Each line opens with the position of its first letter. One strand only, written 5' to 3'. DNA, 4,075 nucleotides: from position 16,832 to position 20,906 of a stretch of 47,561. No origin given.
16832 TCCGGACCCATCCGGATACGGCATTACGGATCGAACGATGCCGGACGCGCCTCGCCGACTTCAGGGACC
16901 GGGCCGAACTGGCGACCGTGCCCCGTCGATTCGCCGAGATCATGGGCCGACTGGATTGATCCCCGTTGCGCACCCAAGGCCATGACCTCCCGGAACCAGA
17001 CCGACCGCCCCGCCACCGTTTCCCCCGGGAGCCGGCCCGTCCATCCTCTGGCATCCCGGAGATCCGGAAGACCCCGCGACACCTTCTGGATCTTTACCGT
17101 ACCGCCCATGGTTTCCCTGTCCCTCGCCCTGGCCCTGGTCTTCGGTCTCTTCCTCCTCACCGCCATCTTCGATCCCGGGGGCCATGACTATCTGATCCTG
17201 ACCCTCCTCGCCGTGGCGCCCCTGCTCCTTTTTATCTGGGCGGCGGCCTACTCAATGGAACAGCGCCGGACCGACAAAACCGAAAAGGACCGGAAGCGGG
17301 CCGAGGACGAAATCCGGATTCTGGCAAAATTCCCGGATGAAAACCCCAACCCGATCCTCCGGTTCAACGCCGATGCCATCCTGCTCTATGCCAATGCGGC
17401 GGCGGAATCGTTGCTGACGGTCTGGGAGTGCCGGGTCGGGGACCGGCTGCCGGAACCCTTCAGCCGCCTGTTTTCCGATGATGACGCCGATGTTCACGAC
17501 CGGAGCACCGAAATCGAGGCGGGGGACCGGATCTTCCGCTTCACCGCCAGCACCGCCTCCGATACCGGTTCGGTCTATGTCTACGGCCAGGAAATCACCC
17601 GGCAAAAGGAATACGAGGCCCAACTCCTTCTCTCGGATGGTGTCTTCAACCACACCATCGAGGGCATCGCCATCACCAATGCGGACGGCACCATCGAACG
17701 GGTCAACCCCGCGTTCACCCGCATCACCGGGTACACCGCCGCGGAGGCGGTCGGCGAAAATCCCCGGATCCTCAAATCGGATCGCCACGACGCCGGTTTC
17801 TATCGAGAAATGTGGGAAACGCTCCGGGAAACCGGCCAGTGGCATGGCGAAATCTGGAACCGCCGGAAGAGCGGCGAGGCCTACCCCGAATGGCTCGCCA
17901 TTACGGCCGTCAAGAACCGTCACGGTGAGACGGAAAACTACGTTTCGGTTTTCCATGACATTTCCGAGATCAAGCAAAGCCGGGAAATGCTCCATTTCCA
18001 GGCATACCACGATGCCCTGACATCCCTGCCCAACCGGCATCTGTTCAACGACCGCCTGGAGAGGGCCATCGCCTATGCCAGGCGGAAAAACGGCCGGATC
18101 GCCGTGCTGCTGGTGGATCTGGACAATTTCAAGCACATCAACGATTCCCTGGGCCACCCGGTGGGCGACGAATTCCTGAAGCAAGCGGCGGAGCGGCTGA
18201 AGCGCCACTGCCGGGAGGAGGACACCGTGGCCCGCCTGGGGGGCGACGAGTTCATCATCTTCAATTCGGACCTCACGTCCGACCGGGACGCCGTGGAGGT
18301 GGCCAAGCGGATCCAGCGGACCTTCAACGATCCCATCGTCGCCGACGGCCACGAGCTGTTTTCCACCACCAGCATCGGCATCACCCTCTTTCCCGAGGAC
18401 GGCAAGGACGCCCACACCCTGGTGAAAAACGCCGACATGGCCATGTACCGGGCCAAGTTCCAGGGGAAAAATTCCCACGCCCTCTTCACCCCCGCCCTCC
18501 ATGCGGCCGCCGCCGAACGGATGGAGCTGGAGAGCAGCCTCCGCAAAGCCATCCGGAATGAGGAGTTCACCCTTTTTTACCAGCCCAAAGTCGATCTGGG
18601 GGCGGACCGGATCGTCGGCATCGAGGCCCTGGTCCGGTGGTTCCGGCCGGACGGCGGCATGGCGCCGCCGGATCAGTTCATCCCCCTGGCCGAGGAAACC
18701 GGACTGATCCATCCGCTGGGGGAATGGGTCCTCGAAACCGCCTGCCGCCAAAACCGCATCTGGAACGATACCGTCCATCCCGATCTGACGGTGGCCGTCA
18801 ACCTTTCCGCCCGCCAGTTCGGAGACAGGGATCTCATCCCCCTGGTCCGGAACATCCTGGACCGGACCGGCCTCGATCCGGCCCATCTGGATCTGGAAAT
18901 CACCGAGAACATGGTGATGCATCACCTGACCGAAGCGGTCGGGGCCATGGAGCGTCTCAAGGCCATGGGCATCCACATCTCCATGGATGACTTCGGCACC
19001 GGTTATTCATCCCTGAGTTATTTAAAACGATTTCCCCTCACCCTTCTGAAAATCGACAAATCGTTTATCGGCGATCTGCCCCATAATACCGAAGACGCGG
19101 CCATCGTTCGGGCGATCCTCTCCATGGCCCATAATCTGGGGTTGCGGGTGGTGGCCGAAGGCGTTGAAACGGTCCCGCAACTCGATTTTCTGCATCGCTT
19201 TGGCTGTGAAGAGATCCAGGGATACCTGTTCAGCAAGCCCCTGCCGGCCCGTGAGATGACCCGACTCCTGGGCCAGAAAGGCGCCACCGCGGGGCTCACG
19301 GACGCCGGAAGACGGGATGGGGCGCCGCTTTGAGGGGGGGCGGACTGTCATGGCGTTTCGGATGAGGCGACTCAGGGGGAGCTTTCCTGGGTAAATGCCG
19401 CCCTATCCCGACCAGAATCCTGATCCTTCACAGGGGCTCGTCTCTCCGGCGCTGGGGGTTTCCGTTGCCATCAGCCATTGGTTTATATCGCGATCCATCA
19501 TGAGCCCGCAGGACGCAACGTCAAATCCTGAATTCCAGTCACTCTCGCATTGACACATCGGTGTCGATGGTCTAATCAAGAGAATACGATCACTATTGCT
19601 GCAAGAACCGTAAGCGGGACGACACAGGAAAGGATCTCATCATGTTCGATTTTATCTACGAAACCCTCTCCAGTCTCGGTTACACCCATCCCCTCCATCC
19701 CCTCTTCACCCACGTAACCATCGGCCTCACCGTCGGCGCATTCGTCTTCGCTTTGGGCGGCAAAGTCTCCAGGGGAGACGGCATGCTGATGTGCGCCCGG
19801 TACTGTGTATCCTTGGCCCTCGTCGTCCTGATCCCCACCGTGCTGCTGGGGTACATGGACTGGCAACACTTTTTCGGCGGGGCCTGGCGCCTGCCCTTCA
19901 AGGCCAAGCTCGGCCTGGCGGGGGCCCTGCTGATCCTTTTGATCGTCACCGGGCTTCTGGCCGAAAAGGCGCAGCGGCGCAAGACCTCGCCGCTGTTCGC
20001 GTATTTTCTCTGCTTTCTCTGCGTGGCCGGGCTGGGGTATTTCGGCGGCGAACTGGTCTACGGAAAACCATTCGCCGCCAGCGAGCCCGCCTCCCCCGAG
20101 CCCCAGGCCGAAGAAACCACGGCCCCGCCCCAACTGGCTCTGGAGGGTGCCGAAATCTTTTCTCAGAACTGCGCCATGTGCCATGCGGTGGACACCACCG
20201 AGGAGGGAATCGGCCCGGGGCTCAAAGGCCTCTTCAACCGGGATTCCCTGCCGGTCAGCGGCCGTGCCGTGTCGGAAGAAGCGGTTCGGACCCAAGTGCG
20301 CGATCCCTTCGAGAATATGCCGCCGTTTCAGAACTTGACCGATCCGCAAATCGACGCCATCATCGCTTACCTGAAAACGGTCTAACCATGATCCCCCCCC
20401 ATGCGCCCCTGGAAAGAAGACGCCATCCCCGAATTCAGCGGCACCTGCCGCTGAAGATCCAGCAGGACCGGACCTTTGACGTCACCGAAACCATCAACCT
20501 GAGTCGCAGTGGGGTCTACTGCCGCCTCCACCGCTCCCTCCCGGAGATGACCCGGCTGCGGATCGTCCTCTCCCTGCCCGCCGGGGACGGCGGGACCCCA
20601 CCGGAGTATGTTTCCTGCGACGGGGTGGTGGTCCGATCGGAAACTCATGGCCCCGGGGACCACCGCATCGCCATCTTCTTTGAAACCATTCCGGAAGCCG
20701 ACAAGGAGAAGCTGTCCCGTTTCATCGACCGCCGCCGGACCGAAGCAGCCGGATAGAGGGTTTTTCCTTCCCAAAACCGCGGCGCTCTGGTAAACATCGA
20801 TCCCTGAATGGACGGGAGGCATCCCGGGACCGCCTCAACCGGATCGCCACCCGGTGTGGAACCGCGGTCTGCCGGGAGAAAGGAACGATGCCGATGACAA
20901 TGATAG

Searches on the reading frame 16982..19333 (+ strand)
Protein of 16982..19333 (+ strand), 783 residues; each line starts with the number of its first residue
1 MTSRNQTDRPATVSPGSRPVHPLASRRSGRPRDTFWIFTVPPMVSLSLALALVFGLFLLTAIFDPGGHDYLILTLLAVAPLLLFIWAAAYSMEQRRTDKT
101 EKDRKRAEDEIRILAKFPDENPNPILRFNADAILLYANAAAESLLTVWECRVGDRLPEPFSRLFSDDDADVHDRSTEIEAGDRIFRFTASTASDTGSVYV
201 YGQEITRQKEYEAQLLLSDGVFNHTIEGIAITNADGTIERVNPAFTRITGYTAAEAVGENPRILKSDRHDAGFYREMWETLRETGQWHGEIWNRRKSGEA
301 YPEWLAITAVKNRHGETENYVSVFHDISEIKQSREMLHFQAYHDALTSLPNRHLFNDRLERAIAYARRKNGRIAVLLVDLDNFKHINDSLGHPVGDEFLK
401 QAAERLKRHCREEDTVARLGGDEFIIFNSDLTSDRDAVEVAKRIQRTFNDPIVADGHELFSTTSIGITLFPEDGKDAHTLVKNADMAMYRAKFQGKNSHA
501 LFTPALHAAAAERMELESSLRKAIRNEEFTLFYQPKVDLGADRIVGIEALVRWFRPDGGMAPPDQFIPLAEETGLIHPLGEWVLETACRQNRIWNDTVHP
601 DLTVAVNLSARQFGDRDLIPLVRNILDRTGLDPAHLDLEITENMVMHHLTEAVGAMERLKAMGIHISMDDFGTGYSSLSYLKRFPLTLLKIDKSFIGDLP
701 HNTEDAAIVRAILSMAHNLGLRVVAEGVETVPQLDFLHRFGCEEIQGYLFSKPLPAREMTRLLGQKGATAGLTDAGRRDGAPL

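Call 14: search_protein_families(library=pfam, proteins=[window:16982-19333:+], max_evalue=0.001)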
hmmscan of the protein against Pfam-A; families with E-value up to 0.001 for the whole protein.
window:16982-19333:+ (783 aa): 7 families
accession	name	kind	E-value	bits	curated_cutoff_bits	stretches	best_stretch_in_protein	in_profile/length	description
PF00563.25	EAL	-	8.7e-78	261.4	31.3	1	519-753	3-236/236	EAL domain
PF00990.26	GGDEF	-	2.2e-50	171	23.8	1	341-497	1-160/161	Diguanylate cyclase, GGDEF domain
PF13426.13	PAS_9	-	5.5e-19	68.8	27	1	227-329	2-103/103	PAS domain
PF00989.32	PAS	-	4.8e-13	49.5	22.6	1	221-327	6-113/113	PAS fold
PF08448.16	PAS_4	-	5.1e-10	40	23.1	1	222-329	1-107/110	PAS fold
PF13188.13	PAS_8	-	2.6e-09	37.1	21.8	1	221-264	6-45/65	PAS domain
PF08447.18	PAS_3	-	9.9e-06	26.2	25.6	1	240-323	3-88/89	PAS fold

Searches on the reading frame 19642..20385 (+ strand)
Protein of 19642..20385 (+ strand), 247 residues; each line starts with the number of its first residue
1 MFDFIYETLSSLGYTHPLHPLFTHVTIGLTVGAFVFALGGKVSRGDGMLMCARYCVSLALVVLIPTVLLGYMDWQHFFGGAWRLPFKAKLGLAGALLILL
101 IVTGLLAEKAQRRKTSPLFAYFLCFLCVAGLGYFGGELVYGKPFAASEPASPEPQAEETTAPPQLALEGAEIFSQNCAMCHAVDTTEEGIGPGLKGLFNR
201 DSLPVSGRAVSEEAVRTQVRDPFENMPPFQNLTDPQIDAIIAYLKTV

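Call 3: search_protein_families(library=pfam, proteins=[window:19642-20385:+], max_evalue=0.01)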
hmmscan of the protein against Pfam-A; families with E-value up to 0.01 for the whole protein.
window:19642-20385:+ (247 aa): 3 families
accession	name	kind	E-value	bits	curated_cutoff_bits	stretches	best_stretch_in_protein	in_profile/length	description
PF00034.26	Cytochrom_C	-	5.6e-13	50.5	21.3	1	168-247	3-89/90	Cytochrome c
PF13442.11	Cytochrome_CBB3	-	1.4e-12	48.2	27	1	166-244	3-68/68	Cytochrome C oxidase, cbb3-type, subunit III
PF09990.14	DUF2231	-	8.6e-08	32.8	26.4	1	16-140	2-131/139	Predicted membrane protein (DUF2231)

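Call 4: search_protein_families(library=ncbifam, proteins=[window:19642-20385:+], max_evalue=0.01)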
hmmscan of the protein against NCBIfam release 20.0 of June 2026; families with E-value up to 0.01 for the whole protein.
window:19642-20385:+ (247 aa): 10 families
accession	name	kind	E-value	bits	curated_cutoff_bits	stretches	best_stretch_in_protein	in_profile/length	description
TIGR04494.1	c550_PedF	equivalog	1.5e-07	31.4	122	1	169-247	54-130/133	cytochrome c-550 PedF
NF045930.1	Cytc6PetJCyano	equivalog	9.1e-07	28.8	135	1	166-244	28-102/110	cytochrome c6 PetJ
NF050122.1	bc1_QcrC_actin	exception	2.5e-06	27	200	1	152-246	121-210/253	cytochrome bc1 complex diheme cytochrome c subunit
TIGR04485.1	thiosulf_SoxX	equivalog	1.1e-05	26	61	1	176-246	4-77/78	sulfur oxidation c-type cytochrome SoxX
NF052248.1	SorU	equivalog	4.5e-05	23.6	100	1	176-243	12-71/72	SorU family sulfite dehydrogenase c-type cytochrome subunit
TIGR00782.1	ccoP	equivalog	5.2e-05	22.7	179.95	1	158-246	195-280/285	cytochrome-c oxidase, cbb3-type subunit III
TIGR02603.1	CxxCH_TIGR02603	domain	0.00061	19.8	68.15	1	168-198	5-35/134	putative heme-binding domain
NF045773.1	cytochro_C550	exception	0.00074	19.5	125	1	161-244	44-116/118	cytochrome c550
NF045774.1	cytochro_C551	exception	0.0028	17.6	118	1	161-244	34-106/110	cytochrome c551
NF011054.0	PRK14486.1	equivalog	0.0038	16.8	447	1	167-246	216-289/294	putative bifunctional cbb3-type cytochrome c oxidase subunit II/cytochrome c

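Call 55: search_protein_families(library=padloc, proteins=[window:19642-20382:+], max_evalue=0.01)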
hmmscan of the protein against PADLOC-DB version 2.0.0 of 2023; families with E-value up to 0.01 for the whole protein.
window:19642-20382:+ (247 aa): 0 families

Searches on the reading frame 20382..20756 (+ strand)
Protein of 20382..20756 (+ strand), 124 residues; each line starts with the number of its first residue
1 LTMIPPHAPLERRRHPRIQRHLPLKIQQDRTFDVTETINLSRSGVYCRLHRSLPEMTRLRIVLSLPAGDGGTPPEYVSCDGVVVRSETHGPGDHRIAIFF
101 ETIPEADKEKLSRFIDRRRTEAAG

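Call 3: search_protein_families(library=pfam, proteins=[window:20382-20756:+], max_evalue=0.01)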
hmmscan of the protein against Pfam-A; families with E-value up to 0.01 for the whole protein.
window:20382-20756:+ (124 aa): 1 family
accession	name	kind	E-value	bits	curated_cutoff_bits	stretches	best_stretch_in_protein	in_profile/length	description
PF07238.19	PilZ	-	3.6e-09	37.3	22.5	1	11-116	1-101/102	PilZ domain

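Call 4: search_protein_families(library=ncbifam, proteins=[window:20382-20756:+], max_evalue=0.01)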
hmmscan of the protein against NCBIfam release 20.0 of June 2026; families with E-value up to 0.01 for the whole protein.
window:20382-20756:+ (124 aa): 1 family
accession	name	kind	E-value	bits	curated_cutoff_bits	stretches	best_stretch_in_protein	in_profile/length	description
TIGR02266.1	gmx_TIGR02266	paralog_domain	9.6e-06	25.7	68.7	1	17-116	1-96/96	TIGR02266 family protein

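Call 55: search_protein_families(library=padloc, proteins=[window:20388-20753:+], max_evalue=0.01)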
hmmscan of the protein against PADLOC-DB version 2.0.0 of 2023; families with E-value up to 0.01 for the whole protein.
window:20388-20753:+ (122 aa): 0 families
